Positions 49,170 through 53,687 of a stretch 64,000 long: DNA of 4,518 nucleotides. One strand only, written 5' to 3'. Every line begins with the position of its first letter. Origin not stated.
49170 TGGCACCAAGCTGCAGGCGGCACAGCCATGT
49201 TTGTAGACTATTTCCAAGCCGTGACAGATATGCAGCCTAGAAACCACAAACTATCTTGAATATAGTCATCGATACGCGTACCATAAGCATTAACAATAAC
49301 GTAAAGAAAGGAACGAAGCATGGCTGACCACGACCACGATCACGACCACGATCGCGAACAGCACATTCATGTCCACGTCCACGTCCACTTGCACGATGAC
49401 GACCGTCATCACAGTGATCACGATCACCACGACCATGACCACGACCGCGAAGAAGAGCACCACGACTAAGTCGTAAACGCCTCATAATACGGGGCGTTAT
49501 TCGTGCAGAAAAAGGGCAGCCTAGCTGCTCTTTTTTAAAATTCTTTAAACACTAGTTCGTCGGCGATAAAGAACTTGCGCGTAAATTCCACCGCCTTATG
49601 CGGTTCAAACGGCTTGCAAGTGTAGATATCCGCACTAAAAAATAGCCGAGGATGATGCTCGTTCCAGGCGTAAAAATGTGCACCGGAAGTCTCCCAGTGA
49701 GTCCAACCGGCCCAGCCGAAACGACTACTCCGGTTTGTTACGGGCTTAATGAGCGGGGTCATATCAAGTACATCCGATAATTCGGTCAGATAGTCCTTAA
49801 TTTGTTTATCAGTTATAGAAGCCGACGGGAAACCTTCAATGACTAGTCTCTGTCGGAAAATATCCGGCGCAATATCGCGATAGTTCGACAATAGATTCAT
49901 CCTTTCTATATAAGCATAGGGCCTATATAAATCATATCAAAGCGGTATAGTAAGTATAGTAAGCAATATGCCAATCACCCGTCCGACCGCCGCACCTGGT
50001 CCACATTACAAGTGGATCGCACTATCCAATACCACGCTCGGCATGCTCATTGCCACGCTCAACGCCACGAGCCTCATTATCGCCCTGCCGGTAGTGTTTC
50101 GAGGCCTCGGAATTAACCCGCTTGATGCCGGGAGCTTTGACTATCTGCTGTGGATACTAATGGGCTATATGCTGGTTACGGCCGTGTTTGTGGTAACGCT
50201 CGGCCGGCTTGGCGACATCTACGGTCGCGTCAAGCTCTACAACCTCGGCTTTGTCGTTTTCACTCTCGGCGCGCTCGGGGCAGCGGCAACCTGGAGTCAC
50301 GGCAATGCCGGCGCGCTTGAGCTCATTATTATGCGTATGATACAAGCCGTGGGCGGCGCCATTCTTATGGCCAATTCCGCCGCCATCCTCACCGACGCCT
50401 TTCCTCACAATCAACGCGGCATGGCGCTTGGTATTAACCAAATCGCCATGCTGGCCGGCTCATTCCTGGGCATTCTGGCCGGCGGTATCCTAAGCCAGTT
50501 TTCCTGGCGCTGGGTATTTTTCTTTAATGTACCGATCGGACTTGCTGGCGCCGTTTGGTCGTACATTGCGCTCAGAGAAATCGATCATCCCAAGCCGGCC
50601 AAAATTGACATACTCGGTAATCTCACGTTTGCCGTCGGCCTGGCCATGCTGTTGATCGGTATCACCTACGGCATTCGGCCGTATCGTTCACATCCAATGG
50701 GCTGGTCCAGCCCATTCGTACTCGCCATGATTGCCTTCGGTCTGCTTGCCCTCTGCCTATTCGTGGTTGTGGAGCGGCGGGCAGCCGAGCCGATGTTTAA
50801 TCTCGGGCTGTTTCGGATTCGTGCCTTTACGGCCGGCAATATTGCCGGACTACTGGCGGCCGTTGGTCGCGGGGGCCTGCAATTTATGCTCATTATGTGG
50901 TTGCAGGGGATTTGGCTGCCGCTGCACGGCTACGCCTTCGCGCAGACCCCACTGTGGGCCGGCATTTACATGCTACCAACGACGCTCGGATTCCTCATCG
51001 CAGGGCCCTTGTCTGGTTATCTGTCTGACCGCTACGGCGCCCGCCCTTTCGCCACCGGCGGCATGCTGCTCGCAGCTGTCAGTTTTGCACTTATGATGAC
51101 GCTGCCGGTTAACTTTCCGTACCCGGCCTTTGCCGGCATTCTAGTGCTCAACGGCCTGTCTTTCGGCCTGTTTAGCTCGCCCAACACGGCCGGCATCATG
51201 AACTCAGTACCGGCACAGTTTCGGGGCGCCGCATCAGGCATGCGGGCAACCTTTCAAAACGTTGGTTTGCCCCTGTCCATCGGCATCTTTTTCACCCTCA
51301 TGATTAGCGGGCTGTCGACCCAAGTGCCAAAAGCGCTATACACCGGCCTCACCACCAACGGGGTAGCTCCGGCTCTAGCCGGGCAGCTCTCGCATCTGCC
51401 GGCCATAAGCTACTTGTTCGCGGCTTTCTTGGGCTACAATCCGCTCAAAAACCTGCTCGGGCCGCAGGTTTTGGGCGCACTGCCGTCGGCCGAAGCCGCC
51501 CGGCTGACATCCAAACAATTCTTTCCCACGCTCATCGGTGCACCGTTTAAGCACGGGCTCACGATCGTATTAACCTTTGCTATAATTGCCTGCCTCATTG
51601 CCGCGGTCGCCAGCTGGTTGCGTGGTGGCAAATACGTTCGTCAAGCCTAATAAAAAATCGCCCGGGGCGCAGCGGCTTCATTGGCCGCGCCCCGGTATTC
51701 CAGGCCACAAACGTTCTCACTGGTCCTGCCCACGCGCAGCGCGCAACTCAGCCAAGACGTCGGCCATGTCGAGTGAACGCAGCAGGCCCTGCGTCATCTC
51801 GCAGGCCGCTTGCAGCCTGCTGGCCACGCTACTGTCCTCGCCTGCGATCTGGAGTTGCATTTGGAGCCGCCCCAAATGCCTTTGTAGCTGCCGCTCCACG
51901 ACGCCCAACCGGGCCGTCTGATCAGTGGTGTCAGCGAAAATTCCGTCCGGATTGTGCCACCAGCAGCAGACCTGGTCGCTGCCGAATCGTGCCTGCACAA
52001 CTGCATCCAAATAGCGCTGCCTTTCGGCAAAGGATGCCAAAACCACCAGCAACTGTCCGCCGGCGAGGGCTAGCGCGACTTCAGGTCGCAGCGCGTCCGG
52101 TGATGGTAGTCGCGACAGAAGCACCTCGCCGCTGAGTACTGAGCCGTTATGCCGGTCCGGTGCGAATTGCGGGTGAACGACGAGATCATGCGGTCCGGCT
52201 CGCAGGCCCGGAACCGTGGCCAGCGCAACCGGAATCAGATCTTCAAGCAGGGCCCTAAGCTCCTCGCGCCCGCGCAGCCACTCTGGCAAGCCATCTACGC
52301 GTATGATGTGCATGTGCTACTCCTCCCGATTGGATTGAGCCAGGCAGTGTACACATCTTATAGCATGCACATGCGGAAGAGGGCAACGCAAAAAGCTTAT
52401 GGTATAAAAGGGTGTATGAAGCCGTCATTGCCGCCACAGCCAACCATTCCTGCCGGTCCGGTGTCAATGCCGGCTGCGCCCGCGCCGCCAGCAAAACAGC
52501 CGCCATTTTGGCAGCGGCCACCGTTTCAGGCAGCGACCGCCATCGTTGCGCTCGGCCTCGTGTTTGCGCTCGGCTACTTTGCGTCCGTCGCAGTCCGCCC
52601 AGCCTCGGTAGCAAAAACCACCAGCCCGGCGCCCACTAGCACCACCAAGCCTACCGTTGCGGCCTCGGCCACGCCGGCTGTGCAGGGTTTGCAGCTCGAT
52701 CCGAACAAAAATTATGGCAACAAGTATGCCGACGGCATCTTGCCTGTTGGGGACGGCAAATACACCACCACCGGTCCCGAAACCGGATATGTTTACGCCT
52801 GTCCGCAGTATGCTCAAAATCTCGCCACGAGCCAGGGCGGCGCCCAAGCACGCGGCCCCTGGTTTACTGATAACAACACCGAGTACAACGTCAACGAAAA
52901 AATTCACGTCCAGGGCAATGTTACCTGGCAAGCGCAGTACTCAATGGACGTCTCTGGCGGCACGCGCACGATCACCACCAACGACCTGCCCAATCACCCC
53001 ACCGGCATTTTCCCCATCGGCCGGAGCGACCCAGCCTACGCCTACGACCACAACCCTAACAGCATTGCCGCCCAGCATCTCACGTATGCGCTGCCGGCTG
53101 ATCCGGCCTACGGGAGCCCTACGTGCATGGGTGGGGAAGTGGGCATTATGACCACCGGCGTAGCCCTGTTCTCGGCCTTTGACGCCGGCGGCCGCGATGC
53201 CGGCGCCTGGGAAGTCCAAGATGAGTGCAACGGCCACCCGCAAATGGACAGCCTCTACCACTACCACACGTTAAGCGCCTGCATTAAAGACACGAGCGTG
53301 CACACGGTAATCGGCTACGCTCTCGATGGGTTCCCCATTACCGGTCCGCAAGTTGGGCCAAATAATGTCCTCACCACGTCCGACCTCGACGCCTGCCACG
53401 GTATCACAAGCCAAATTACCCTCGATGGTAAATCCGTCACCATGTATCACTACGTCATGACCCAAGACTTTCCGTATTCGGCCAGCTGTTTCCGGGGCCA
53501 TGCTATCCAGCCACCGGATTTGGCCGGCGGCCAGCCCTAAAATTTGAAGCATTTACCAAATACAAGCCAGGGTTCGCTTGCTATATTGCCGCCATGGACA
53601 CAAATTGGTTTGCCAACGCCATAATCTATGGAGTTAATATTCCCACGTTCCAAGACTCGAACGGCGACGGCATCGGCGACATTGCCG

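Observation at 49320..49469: Unannotated 49-aa His/Asp-rich peptide gene (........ ... HVHVHVH ... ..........)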

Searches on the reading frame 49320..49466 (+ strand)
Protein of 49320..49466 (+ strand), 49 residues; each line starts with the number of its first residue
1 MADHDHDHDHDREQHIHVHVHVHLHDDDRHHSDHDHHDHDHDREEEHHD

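Call 4: search_protein_families(library=pfam, proteins=[window:49320-49466:+], max_evalue=0.01)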
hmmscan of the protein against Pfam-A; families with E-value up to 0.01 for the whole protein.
window:49320-49466:+ (49 aa): 0 families

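Call 5: find_encoding_contigs(protein=window:49320-49466:+, flank=6000, max_places=10)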
Protein window:49320-49466:+ (49 aa): no gene with exactly this product is on record in the collection.

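Call 7: find_homologous_proteins(query=window:49320-49466:+, max_evalue=0.01)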
Query window:49320-49466:+: 17 candidates shared short words with the query, none scored E <= 0.01.

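Call 13: list_cluster_members(proteins=[P0001, window:49320-49466:+, window:49538-49900:-])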
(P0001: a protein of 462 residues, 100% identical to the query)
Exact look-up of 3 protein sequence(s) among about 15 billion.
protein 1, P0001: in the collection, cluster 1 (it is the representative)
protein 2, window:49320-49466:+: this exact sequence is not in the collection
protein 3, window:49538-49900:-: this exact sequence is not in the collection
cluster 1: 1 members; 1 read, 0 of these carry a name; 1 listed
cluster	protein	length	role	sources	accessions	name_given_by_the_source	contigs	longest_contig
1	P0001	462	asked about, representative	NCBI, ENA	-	-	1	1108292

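Call 14: search_protein_families(library=ncbifam, proteins=[window:49320-49466:+], max_evalue=10)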
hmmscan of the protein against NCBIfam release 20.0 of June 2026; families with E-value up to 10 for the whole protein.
window:49320-49466:+ (49 aa): 0 families

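Call 45: find_related_loci(query=window:49320-49466:+, collection=metagenome_contigs, flank=3000)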
Query window:49320-49466:+ (49 aa) in metagenome_contigs; peptide patterns used: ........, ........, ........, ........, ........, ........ (x = any residue, [..] = any of these).
600 stretches matched a pattern, but none encodes a relative of the query by tblastn (E <= 1e-3).

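Call 47: search_solved_structures(query=window:49320-49466:+, max_evalue=10, show_alignments=3)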
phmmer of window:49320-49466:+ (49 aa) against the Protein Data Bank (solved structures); distinct sequences matched with E-value up to 10: 0.

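Call 53: predict_structure(protein=window:49320-49466:+)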
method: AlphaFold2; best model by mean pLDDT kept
length: 49 residues; sequences in the alignment: 1
mean_pLDDT: 67.5   pTM: 0.18
mean pLDDT of the five models: 67.5, 67.3, 64.7, 63.1, 62.0
residues with pLDDT >= 90: 0; 70-90: 20; 50-70: 27; < 50: 2
segments of 3 or more residues with pLDDT < 50: none
pLDDT, mean of each block of 10 residues (from residue 1): 66 73 68 69 61
secondary structure: DSSP gave nothing for this model
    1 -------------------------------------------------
elements in order:

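Call 70: search_protein_representatives(protein=window:49320-49466:+)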
Query: 49 residues. Proteins with E-value up to 0.001 (for the whole library): 0; up to 1e-10: 0; up to 1e-30: 0. The best 0 are listed.

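Call 72: find_homologous_proteins(query=window:49320-49466:+, max_evalue=10)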
Query window:49320-49466:+: 17 candidates shared short words with the query, none scored E <= 10.

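Call 83: search_protein_families(library=padloc, proteins=[window:49320-49466:+], max_evalue=1)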
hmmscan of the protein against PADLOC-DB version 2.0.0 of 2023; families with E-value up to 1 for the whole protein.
window:49320-49466:+ (49 aa): 0 families

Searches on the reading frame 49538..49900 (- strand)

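Call 4: search_protein_families(library=pfam, proteins=[window:49538-49900:-], max_evalue=0.01)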
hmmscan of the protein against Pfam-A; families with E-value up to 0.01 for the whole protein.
window:49538-49900:- (121 aa): 1 family
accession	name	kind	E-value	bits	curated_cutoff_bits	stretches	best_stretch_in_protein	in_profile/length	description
PF02675.21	AdoMet_dc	-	1.8e-09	38.4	25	1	32-120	18-103/107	S-adenosylmethionine decarboxylase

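Call 14: search_protein_families(library=ncbifam, proteins=[window:49538-49900:-], max_evalue=10)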
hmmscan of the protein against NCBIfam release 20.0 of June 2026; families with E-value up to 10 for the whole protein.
window:49538-49900:- (121 aa): 2 families
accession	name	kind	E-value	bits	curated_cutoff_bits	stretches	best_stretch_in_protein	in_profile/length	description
TIGR03330.1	SAM_DCase_Bsu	equivalog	0.0074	16.6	75.65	1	32-116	23-104/112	adenosylmethionine decarboxylase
NF040805.1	blaOXA-732_like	exception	0.073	12.6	585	1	50-84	206-240/261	OXA-732 family class D beta-lactamase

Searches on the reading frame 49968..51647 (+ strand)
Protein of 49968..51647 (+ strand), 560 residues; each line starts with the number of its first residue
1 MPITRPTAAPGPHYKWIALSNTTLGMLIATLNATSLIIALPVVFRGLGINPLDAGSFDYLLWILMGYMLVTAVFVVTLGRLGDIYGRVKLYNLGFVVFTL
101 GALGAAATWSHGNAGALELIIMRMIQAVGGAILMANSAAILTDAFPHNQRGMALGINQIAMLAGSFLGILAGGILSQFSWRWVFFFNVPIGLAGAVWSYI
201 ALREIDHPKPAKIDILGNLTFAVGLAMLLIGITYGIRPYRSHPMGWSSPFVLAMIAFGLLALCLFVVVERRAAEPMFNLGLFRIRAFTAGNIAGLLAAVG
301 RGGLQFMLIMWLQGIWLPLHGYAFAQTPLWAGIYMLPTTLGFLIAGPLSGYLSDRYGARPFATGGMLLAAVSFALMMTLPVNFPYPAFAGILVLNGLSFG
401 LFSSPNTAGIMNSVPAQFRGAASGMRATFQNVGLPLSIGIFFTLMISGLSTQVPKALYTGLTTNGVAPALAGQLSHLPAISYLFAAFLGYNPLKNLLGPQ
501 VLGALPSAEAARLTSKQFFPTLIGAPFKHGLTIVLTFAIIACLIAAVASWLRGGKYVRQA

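Call 4: search_protein_families(library=pfam, proteins=[window:49968-51647:+], max_evalue=0.01)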
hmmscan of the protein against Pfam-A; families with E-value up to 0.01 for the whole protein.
window:49968-51647:+ (560 aa): 2 families
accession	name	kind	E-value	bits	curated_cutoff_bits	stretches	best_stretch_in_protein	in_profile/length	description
PF07690.21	MFS_1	-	1.9e-41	142.6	33.4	2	23-208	2-180/347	Major Facilitator Superfamily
PF00083.30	Sugar_tr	-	2.3e-06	27.2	22.3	1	60-198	48-188/452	Sugar (and other) transporter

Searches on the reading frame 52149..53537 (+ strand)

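Call 29: search_protein_families(library=pfam, proteins=[window:52149-53537:+], max_evalue=0.001)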
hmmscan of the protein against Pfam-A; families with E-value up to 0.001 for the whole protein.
window:52149-53537:+ (463 aa): 1 family
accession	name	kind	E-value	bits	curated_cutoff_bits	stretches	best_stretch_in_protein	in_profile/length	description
PF14240.11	YHYH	-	4.8e-16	59.7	25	2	313-400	2-109/193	YHYH protein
